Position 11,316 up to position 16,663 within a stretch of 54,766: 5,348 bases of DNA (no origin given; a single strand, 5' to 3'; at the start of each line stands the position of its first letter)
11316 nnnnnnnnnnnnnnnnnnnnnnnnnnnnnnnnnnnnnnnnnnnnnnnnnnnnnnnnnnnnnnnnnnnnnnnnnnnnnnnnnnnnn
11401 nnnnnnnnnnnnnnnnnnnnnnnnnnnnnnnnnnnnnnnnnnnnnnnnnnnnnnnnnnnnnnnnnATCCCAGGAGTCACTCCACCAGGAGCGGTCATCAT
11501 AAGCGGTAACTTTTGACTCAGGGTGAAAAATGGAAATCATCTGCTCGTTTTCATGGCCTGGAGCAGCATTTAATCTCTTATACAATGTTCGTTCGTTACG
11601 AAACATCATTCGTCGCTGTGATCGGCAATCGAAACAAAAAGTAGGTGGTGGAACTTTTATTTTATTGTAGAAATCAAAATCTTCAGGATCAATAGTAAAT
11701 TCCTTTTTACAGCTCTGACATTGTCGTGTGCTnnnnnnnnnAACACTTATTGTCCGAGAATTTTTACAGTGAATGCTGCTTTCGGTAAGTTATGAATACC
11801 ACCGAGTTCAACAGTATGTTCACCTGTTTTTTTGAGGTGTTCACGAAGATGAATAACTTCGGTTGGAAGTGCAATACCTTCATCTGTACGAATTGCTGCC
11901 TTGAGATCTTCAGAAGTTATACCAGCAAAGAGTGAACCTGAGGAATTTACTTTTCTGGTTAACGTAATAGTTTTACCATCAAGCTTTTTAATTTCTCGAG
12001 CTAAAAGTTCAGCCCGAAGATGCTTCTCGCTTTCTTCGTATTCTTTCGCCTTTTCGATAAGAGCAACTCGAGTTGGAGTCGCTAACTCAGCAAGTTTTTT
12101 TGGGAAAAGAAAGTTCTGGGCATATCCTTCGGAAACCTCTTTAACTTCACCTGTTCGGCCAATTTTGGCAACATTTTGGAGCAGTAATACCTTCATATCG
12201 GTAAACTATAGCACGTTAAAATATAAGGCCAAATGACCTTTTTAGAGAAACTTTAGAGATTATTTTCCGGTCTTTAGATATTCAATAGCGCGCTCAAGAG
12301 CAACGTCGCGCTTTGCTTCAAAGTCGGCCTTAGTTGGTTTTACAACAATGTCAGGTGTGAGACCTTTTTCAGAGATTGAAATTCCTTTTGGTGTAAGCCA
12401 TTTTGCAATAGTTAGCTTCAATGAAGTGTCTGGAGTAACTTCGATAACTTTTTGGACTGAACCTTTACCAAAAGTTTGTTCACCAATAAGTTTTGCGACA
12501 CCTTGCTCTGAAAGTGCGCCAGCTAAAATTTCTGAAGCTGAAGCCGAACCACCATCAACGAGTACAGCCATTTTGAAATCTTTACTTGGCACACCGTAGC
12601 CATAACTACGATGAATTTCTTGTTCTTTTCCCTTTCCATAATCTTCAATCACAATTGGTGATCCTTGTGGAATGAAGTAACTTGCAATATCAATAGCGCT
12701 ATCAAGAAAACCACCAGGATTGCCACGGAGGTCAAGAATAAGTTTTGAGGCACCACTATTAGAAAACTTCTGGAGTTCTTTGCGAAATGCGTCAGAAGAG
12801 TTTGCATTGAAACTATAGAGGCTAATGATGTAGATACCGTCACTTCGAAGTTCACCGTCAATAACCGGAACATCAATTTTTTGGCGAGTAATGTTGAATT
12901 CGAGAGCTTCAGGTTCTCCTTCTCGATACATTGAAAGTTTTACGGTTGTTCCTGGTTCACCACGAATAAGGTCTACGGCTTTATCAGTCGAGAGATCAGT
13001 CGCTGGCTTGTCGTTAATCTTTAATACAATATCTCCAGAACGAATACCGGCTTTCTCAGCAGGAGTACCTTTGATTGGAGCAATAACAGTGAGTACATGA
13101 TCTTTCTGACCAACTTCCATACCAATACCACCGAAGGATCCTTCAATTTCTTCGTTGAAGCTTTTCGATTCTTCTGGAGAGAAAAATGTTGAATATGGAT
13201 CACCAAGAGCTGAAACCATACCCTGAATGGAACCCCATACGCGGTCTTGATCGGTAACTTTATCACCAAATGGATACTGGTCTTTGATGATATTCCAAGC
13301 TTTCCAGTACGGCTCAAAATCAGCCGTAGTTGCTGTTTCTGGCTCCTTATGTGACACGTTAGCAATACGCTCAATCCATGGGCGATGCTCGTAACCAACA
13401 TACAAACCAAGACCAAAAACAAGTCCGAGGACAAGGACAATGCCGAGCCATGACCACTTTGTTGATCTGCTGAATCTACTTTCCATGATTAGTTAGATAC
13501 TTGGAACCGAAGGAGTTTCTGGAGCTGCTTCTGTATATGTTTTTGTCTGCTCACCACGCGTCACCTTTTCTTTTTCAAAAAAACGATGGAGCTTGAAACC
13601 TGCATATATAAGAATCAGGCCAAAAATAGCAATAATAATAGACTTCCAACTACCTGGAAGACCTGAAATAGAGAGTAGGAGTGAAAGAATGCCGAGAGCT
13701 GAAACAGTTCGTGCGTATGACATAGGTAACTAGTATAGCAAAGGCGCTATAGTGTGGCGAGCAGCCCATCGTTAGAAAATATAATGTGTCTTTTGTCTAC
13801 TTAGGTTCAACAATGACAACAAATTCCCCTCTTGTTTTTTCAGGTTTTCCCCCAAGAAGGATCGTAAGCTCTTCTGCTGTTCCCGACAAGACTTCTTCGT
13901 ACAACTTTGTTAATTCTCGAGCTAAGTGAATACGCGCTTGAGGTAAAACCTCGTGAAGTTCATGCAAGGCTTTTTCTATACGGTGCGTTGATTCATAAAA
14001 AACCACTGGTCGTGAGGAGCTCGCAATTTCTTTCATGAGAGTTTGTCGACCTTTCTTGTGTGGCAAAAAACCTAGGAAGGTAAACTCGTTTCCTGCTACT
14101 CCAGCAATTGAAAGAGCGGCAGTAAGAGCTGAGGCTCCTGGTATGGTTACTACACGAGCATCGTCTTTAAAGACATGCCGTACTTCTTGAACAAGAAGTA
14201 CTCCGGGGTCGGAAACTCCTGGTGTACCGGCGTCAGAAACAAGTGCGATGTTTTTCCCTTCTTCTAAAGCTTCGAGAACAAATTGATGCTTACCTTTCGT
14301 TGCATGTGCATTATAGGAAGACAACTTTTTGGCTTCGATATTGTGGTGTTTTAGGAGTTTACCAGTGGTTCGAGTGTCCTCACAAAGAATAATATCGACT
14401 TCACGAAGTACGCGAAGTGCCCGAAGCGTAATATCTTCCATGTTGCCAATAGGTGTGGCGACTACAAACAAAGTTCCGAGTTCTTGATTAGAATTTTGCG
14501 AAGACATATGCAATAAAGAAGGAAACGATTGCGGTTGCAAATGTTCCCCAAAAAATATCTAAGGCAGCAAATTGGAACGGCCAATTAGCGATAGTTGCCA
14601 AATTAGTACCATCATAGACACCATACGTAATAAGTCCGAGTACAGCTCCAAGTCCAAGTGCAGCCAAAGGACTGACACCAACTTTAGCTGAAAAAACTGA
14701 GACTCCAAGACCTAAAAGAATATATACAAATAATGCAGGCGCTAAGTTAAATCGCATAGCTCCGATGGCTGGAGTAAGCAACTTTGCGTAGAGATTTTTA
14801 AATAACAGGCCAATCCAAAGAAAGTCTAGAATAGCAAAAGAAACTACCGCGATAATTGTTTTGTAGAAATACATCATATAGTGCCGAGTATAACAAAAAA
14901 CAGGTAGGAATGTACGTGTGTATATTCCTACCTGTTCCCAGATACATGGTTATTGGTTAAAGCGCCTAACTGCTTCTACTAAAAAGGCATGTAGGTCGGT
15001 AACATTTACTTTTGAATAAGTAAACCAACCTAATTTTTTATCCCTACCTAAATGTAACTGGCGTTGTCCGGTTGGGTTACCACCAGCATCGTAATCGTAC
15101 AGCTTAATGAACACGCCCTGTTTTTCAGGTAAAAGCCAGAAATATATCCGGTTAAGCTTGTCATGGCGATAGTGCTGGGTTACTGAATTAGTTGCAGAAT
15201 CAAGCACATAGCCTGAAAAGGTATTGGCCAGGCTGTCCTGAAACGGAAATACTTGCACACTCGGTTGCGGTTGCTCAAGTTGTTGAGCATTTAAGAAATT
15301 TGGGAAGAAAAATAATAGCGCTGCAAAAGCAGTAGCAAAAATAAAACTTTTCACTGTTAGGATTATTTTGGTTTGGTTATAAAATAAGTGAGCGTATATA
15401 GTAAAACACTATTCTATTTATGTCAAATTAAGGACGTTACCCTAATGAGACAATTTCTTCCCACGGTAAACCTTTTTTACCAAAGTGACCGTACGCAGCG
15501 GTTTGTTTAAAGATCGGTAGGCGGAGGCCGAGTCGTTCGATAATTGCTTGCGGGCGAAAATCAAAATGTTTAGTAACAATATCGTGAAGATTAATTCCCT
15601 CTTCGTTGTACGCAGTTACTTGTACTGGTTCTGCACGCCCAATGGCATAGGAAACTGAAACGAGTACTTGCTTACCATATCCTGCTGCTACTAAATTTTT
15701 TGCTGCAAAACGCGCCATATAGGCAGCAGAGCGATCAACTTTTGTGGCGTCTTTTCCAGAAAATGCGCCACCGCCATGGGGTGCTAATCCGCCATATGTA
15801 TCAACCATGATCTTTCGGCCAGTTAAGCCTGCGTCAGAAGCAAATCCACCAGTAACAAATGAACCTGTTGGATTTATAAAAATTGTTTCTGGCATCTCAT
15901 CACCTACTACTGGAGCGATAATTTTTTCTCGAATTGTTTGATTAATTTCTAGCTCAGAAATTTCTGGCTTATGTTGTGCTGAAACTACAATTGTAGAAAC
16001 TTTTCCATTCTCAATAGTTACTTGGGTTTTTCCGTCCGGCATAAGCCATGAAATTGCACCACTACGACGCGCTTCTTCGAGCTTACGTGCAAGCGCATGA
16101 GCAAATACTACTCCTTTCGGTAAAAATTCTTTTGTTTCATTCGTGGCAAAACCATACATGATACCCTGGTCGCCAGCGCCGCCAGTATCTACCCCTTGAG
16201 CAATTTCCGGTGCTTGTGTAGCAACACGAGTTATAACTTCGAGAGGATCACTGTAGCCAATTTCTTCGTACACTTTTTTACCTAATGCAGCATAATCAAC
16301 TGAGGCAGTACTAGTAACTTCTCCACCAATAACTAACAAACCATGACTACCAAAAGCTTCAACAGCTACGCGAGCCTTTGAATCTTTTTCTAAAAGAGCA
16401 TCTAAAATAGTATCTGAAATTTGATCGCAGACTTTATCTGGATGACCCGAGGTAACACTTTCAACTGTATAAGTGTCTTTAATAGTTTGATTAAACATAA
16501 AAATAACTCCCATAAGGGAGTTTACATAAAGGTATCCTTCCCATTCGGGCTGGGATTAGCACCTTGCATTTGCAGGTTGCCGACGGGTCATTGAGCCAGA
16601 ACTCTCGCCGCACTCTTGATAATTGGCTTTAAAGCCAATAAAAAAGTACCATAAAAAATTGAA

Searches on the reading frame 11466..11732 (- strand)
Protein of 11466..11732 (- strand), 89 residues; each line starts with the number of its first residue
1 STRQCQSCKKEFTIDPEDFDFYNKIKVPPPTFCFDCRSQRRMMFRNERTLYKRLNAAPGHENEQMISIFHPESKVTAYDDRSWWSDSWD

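Call 6: search_protein_families(library=pfam, proteins=[window:11466-11732:-], max_evalue=10)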
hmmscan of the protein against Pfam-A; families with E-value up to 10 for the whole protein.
seq(89 aa): 3 families
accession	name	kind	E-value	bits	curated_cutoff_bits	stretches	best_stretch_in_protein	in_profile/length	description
PF13451.12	zf_Tbcl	-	0.0023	18.3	24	1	2-41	4-44/48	Probable treble clef domain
PF13717.11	Zn_ribbon_4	-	0.062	13.7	30.3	1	4-17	4-17/36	zinc-ribbon domain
PF14714.11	KH_dom-like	-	0.14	12.9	27.3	1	21-57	32-68/81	KH-domain-like of EngA bacterial GTPase enzymes, C-terminal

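Call 7: search_protein_families(library=ncbifam, proteins=[window:11466-11732:-], max_evalue=10)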
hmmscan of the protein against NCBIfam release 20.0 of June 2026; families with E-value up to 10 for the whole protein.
seq(89 aa): 2 families
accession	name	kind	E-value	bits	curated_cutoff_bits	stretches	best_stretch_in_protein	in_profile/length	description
NF052237.1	biotin_BsaP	equivalog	0.19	11.7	39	1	6-43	3-37/53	biotin synthase auxiliary protein BsaP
NF040949.1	minchrom_main_MCM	domain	0.29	9.3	940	1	4-51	134-179/682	minichromosome maintenance protein MCM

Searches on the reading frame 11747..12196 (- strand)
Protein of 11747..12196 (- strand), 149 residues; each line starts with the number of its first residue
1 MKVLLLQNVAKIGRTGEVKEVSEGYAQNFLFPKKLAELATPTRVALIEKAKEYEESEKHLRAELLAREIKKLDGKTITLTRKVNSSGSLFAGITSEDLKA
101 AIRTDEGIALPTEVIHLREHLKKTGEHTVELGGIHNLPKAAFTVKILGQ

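Call 31: search_protein_families(library=pfam, proteins=[window:11747-12196:-], max_evalue=0.001)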
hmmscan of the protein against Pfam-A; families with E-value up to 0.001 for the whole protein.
window:11747-12196:- (149 aa): 2 families
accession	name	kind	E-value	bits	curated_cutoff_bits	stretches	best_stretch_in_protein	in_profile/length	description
PF01281.25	Ribosomal_L9_N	-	2.9e-19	68.8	20.7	1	1-45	1-45/47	Ribosomal protein L9, N-terminal domain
PF03948.19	Ribosomal_L9_C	-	1.4e-10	41.9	23.2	1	70-146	8-84/86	Ribosomal protein L9, C-terminal domain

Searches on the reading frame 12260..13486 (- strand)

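Call 31: search_protein_families(library=pfam, proteins=[window:12260-13486:-], max_evalue=0.001)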
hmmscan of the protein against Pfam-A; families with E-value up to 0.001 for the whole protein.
window:12260-13486:- (408 aa): 5 families
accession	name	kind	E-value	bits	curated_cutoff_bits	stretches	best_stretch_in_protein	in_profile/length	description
PF03572.23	Peptidase_S41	-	1.9e-47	161.4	24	1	220-382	4-165/165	Peptidase family S41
PF13180.12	PDZ_2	-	6.4e-14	52.4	27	1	119-196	1-77/80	PDZ domain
PF17820.7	PDZ_6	-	7.5e-13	48.5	27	1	134-184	2-50/54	PDZ domain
PF00595.29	PDZ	-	1.6e-10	41.6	23.2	1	117-184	10-78/81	PDZ domain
PF22694.1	CtpB_N-like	-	7.7e-09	36.3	27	1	27-102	7-81/85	Activating protease CtpB N-terminal domain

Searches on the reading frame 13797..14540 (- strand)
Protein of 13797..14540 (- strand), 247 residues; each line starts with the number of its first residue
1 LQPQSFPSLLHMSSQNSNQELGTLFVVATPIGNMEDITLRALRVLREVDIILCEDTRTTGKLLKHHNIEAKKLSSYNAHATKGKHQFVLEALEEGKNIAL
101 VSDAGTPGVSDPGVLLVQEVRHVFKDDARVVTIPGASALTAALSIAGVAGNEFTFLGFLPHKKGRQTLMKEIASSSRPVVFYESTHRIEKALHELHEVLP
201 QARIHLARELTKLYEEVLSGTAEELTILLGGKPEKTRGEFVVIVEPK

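Call 31: search_protein_families(library=pfam, proteins=[window:13797-14540:-], max_evalue=0.001)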
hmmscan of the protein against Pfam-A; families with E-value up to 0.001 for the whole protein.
window:13797-14540:- (247 aa): 1 family
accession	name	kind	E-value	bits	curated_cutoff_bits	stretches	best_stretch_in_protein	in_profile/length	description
PF00590.25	TP_methylase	-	2.8e-32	112.8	27.8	1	23-225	1-211/212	Tetrapyrrole (Corrin/Porphyrin) Methylases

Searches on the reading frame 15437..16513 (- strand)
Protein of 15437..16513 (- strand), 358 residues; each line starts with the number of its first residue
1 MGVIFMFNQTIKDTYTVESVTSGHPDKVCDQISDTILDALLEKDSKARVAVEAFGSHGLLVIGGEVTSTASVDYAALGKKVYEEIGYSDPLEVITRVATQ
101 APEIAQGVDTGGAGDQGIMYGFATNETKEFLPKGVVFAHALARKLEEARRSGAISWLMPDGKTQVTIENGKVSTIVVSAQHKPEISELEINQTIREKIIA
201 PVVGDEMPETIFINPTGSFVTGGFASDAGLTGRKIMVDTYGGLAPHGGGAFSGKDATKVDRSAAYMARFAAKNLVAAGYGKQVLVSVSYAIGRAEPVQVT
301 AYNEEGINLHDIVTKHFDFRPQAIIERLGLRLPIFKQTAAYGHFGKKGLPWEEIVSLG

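Call 31: search_protein_families(library=pfam, proteins=[window:15437-16513:-], max_evalue=0.001)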
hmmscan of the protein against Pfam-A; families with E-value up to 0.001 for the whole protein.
window:15437-16513:- (358 aa): 3 families
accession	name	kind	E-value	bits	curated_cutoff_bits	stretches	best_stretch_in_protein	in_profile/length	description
PF02773.21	S-AdoMet_synt_C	-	8.8e-54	181.6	25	1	222-352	2-137/138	S-adenosylmethionine synthetase, C-terminal domain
PF02772.21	S-AdoMet_synt_M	-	1.2e-35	122.7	29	1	112-219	3-120/120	S-adenosylmethionine synthetase, central domain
PF00438.25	S-AdoMet_synt_N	-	9.1e-28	97.2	33.1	1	14-90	3-79/99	S-adenosylmethionine synthetase, N-terminal domain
